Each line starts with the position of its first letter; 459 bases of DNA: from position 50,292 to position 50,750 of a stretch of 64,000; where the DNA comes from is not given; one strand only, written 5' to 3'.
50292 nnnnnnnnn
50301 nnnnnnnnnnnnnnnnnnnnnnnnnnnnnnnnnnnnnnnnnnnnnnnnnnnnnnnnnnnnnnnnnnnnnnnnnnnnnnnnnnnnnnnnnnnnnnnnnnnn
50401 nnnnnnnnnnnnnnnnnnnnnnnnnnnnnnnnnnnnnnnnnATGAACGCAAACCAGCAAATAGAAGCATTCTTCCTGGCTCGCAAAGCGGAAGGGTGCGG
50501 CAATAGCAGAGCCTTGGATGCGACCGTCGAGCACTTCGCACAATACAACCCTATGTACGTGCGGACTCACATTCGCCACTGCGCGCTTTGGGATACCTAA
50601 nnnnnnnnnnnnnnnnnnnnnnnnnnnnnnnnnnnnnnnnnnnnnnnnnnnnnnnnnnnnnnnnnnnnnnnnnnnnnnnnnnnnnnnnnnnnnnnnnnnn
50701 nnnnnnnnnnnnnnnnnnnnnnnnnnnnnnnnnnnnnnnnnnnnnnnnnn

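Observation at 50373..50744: Phage-specific promoter plus conserved transcribed leader, at least 9 copies, all on the plus strand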

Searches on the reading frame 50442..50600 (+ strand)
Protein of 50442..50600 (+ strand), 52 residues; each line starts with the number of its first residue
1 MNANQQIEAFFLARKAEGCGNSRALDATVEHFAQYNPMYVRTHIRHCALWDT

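Call 82: search_protein_families(library=pfam, proteins=[window:50442-50600:+], max_evalue=0.01)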
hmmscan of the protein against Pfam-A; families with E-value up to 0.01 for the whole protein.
window:50442-50600:+ (52 aa): 0 families
